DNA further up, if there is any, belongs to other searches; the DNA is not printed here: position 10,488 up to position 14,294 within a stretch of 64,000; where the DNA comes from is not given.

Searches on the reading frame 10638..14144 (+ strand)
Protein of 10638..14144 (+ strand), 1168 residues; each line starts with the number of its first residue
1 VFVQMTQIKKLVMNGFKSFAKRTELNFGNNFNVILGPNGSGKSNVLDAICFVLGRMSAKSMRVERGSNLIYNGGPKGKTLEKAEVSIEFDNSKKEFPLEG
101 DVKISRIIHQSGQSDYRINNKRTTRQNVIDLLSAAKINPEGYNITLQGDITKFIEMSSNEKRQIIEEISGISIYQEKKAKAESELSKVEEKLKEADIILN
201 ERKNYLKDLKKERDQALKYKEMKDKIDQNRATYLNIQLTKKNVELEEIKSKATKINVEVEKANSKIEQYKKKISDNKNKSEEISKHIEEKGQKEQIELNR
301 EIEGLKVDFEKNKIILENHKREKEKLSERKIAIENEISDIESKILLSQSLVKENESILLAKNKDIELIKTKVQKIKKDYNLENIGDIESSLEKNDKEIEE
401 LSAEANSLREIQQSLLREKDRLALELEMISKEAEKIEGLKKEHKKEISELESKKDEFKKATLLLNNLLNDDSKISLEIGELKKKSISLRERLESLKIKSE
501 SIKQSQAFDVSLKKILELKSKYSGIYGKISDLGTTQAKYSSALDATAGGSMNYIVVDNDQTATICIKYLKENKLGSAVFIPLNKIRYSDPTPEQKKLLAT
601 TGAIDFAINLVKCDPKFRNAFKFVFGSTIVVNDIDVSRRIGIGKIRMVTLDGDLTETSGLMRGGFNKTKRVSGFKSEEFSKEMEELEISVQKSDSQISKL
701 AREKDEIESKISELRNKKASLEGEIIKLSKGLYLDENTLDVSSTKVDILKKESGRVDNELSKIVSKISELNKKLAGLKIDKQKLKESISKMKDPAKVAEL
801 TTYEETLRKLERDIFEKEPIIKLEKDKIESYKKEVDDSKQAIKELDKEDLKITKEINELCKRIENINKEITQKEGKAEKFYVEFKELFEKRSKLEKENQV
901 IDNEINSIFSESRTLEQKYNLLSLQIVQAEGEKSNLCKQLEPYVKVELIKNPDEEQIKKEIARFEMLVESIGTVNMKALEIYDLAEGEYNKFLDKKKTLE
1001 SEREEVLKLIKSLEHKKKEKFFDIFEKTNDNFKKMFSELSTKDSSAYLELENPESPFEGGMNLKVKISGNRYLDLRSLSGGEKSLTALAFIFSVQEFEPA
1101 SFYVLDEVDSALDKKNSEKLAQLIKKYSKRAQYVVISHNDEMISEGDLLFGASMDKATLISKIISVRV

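Call 19: search_protein_families(library=pfam, proteins=[window:10638-14144:+], max_evalue=0.00001)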
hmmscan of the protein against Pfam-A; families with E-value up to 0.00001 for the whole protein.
window:10638-14144:+ (1168 aa): 5 families
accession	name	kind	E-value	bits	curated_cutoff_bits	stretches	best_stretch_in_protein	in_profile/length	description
PF02463.25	SMC_N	-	5.6e-49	167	40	1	8-1157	2-216/220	RecF/RecN/SMC N terminal domain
PF06470.18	SMC_hinge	-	2.5e-30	105.7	22.5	1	523-640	2-115/116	SMC proteins Flexible Hinge Domain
PF13476.12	AAA_23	-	4.4e-17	63.8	27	1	10-258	1-199/201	AAA domain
PF13304.12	AAA_21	-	2.8e-13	51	27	2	31-121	1-112/304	AAA domain, putative AbiEii toxin, Type IV TA system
PF13175.12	AAA_15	-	4.5e-08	33.5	32.1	1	8-225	3-197/374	AAA ATPase domain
